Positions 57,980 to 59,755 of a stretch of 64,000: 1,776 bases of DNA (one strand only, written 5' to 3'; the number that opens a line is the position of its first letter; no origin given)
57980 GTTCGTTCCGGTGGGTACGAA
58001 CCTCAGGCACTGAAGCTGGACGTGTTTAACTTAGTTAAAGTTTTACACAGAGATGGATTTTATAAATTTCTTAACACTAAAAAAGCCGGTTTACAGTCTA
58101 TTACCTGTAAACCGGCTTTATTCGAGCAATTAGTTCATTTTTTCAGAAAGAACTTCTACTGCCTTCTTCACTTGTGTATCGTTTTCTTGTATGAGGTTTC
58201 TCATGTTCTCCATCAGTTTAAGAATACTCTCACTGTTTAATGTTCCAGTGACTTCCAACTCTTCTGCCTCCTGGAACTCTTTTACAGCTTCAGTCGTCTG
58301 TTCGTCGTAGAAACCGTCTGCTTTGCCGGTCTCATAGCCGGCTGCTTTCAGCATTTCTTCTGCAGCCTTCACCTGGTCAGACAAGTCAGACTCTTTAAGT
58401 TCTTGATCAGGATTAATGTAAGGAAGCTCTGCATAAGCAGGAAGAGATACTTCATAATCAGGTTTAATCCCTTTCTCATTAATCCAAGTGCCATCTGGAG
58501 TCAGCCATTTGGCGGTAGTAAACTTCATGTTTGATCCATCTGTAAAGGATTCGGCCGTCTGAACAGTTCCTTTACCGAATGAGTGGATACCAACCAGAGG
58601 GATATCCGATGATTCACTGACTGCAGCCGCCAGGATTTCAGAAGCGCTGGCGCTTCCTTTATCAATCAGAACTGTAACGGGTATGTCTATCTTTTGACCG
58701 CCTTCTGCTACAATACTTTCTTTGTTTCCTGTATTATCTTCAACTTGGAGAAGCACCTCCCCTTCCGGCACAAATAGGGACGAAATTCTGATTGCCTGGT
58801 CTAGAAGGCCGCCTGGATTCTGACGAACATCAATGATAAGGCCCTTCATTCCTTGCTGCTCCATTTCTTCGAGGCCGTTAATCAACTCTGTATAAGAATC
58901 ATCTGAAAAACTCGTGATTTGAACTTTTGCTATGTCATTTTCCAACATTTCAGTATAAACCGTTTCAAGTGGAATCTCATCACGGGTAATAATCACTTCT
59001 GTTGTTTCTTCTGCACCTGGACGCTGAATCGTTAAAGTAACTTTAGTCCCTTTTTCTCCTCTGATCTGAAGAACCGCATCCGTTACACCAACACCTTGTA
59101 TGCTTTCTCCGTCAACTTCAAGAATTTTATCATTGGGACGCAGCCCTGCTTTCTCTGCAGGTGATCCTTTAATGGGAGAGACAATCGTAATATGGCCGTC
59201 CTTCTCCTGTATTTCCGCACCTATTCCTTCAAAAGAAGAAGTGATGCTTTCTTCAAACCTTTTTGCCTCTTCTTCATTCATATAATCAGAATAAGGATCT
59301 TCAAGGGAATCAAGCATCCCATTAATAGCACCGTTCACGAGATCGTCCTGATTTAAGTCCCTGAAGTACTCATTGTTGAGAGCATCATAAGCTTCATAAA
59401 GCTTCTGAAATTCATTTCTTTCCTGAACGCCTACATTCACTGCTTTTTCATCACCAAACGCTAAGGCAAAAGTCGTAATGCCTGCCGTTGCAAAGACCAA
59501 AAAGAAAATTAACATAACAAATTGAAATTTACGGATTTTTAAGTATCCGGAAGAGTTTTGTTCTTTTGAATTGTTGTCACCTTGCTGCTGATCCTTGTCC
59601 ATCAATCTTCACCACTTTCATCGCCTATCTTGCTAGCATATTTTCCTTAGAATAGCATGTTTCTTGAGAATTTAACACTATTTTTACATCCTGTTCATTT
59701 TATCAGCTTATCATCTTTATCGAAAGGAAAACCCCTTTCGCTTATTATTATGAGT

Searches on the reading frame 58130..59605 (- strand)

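Call 48: search_protein_families(library=pfam, max_evalue=1, proteins=[window:58130-59605:-])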
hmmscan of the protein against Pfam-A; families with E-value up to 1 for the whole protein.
window:58130-59605:- (491 aa): 10 families
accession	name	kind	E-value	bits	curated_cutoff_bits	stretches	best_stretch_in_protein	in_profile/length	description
PF03572.23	Peptidase_S41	-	4.2e-49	166.7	24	1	224-386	1-165/165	Peptidase family S41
PF22694.1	CtpB_N-like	-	5.8e-17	62.4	27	1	61-112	33-84/85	Activating protease CtpB N-terminal domain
PF13180.12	PDZ_2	-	1.2e-14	54.7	27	1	128-205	3-79/80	PDZ domain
PF01471.23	PG_binding_1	-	2.3e-14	53.8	23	1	410-459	3-52/57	Putative peptidoglycan binding domain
PF00595.29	PDZ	-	2.7e-14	53.7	23.2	1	126-194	10-81/81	PDZ domain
PF17820.7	PDZ_6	-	2.2e-13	50.2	27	1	141-195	2-54/54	PDZ domain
PF08823.16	PG_binding_2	-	0.00087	19.9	21.1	1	409-452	15-58/74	Putative peptidoglycan binding domain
PF12698.13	ABC2_membrane_3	-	0.046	13.2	31.6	1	25-109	1-94/347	ABC-2 family transporter protein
PF00496.27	SBP_bac_5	-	0.051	13.1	32.4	1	402-442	263-288/368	Bacterial extracellular solute-binding proteins, family 5 Middle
PF11874.13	DUF3394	-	0.078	13.1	28.2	1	115-165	101-149/181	Domain of unknown function (DUF3394)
